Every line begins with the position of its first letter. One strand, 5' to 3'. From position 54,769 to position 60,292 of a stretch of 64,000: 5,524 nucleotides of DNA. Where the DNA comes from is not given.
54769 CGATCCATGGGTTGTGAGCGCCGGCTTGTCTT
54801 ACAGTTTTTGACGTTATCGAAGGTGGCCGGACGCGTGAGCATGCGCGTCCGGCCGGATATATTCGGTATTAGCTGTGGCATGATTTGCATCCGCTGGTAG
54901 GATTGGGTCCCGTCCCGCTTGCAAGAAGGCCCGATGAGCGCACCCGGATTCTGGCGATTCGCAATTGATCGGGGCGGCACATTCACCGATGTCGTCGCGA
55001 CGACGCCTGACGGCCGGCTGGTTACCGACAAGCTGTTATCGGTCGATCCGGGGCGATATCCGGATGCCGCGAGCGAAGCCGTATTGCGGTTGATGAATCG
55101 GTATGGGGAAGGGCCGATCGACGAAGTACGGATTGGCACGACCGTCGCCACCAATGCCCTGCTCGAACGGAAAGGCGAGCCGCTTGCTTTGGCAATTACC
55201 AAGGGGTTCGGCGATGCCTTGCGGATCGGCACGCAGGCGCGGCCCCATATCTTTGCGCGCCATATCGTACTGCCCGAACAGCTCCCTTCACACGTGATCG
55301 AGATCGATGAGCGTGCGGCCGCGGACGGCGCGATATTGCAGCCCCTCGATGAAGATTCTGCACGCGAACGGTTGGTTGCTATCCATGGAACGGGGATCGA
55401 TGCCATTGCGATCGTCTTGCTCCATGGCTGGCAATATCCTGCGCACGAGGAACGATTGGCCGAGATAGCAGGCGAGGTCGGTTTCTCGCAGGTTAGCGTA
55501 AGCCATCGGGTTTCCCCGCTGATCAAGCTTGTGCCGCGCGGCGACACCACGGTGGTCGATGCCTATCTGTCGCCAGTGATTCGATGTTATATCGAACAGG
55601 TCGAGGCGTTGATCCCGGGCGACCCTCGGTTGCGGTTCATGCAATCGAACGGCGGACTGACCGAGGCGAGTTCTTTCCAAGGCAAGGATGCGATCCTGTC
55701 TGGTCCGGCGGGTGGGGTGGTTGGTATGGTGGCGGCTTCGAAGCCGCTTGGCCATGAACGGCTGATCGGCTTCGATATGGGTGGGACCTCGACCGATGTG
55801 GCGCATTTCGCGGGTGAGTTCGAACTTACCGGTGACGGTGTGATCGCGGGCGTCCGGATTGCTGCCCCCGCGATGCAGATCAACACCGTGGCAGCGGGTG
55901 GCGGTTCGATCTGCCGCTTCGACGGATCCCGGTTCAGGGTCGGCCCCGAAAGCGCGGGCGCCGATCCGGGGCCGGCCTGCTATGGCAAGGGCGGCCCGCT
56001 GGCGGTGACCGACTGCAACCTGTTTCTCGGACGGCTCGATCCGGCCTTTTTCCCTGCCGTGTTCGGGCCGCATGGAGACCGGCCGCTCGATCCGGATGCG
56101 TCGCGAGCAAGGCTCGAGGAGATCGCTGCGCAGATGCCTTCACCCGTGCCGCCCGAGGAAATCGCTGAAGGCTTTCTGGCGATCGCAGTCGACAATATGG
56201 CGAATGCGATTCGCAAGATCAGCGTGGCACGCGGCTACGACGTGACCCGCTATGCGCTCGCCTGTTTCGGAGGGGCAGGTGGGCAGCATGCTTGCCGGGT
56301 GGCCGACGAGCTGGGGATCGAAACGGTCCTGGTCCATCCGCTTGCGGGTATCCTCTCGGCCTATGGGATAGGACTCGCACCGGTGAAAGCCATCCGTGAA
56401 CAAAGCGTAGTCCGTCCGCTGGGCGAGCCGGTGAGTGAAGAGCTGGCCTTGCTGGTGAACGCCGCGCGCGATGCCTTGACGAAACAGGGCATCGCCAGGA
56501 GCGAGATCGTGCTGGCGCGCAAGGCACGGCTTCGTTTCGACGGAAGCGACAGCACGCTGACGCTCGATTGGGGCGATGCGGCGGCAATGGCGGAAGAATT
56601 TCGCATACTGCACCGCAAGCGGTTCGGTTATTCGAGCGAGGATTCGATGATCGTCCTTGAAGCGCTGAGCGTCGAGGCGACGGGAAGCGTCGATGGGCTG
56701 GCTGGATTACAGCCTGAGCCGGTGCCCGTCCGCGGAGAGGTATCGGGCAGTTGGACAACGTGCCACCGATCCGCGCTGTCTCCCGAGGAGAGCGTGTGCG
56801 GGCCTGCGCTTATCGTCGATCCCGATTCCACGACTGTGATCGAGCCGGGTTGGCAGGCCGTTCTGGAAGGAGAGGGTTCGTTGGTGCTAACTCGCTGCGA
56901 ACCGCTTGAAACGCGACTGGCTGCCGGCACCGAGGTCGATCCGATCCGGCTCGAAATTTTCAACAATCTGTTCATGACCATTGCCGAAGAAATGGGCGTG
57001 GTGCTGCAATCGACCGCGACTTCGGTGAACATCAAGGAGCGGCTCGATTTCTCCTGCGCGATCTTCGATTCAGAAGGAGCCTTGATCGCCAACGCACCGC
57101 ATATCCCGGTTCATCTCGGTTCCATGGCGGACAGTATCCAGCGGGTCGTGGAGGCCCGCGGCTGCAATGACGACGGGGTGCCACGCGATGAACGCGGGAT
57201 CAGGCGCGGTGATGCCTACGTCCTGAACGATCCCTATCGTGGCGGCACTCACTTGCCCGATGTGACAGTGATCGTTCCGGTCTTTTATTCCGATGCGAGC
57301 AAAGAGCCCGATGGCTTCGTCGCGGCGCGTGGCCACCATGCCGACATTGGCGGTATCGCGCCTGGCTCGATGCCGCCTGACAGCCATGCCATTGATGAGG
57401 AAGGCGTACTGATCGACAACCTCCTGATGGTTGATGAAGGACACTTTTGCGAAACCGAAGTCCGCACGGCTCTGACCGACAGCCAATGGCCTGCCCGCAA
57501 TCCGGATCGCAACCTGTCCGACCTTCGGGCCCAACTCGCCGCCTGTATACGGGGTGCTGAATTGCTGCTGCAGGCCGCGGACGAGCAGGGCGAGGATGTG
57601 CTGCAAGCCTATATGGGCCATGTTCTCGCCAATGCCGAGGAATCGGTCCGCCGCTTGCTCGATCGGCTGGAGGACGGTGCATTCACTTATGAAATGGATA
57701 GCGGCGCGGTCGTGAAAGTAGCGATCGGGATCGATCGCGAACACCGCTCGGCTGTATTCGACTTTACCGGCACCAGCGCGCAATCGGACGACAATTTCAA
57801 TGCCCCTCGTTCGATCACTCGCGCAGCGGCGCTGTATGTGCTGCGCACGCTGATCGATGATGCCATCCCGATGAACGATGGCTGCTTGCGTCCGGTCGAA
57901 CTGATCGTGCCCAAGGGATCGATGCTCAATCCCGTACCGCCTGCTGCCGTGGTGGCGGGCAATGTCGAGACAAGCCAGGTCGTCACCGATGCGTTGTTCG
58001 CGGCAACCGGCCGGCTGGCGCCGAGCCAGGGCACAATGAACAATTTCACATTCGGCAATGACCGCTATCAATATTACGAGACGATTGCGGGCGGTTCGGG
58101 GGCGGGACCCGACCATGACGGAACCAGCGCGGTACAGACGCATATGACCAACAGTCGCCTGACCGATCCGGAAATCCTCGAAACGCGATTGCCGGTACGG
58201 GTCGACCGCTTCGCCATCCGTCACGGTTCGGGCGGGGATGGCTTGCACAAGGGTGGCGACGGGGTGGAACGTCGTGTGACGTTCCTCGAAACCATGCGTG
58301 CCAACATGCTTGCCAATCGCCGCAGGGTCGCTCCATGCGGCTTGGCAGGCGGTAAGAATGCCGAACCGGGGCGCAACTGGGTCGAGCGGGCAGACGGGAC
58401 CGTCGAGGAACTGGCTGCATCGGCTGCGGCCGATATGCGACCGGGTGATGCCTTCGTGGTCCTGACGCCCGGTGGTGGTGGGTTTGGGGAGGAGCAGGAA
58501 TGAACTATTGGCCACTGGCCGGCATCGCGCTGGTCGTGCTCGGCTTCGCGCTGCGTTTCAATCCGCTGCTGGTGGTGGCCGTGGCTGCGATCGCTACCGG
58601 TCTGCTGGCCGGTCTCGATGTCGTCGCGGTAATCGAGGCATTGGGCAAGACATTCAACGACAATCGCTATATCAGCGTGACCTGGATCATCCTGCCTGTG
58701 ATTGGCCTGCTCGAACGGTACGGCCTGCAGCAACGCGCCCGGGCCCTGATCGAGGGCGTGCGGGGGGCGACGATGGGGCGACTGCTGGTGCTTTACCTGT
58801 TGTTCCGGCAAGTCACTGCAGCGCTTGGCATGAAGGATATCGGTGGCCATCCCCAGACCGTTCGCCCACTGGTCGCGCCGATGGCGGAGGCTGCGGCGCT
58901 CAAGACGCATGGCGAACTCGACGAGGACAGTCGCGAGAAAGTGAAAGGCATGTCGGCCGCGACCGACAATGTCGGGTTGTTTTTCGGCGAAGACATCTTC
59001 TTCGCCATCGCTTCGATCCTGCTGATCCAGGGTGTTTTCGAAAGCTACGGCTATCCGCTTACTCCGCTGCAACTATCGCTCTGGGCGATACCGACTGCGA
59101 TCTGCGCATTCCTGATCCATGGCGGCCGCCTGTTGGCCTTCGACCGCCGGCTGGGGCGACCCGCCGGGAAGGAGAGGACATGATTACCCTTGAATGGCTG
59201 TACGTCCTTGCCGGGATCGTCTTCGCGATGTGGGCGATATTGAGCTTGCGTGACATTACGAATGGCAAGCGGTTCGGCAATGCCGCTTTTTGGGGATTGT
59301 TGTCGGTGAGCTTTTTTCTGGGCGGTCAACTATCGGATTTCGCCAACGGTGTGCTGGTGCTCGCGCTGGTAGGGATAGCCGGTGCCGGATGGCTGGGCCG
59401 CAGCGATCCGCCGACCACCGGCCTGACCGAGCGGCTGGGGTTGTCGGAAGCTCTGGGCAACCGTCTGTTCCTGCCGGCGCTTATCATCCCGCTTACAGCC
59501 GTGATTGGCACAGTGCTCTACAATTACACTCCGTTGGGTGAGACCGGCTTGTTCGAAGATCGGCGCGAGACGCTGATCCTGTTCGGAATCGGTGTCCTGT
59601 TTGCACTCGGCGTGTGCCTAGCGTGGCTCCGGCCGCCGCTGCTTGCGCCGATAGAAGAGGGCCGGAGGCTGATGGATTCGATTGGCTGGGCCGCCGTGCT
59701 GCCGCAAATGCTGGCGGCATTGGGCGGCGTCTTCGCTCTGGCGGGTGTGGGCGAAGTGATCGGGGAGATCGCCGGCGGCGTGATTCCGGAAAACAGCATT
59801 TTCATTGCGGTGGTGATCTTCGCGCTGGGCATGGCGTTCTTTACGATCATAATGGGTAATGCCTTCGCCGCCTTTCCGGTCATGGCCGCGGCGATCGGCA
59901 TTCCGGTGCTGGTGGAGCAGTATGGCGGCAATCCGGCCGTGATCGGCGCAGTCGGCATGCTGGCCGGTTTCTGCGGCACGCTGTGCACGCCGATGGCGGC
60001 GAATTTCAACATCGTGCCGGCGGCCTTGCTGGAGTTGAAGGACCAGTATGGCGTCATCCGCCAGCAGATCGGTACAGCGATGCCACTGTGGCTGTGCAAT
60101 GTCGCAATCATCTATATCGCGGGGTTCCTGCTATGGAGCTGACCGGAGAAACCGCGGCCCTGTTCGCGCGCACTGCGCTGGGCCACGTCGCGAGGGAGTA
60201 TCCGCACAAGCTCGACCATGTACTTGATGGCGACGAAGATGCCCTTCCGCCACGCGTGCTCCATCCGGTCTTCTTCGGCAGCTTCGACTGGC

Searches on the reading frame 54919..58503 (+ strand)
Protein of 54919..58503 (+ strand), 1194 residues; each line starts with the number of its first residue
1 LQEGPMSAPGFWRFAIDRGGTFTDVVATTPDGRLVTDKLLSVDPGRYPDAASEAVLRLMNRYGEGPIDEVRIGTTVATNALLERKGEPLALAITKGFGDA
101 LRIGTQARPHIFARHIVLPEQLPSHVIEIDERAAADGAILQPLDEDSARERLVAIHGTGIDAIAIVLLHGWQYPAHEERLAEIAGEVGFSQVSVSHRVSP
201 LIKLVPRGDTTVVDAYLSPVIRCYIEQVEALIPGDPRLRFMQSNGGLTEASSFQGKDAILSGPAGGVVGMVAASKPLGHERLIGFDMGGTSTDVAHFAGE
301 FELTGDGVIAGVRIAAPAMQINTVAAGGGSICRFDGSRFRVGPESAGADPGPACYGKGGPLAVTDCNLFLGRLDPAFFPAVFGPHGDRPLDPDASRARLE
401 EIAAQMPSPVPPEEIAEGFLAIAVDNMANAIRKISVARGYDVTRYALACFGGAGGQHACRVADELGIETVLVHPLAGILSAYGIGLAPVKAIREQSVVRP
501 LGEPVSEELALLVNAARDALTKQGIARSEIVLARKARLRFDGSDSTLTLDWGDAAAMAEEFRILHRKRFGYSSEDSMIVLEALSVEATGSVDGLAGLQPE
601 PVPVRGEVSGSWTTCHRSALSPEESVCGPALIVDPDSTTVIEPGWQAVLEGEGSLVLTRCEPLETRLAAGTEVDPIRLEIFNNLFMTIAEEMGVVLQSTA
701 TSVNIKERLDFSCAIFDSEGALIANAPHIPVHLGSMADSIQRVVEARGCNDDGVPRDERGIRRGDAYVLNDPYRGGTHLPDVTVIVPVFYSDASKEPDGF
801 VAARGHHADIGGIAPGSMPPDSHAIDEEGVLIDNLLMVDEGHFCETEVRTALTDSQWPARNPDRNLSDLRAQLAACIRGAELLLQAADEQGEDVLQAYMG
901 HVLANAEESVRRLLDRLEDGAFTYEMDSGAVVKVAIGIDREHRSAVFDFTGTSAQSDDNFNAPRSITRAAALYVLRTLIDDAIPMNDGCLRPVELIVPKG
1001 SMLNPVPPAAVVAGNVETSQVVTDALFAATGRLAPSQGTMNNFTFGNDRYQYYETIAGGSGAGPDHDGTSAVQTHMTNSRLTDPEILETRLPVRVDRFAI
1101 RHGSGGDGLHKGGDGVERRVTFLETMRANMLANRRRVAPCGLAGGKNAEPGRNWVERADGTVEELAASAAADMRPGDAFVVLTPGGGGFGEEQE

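Call 25: search_protein_families(library=pfam, proteins=[window:54919-58503:+], max_evalue=0.1)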
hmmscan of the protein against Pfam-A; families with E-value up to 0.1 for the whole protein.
window:54919-58503:+ (1194 aa): 3 families
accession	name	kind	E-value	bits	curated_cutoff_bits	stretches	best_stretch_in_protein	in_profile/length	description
PF02538.19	Hydantoinase_B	-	9.9e-190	631.8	26.8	1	674-1191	1-518/519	Hydantoinase B/oxoprolinase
PF01968.24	Hydantoinase_A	-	2.6e-103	345.7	22.9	1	207-491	1-289/291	Hydantoinase/oxoprolinase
PF05378.19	Hydant_A_N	-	1.8e-51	174.8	25.2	1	13-187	1-175/176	Hydantoinase/oxoprolinase N-terminal region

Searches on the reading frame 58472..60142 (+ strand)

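Call 25: search_protein_families(library=pfam, proteins=[window:58472-60142:+], max_evalue=0.1)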
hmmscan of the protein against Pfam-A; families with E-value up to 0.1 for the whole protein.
window:58472-60142:+ (556 aa): 1 family
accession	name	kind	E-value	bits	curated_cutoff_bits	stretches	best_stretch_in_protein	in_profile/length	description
PF06166.18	DUF979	-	7.1e-114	380.6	26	1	241-552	1-307/307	Protein of unknown function (DUF979)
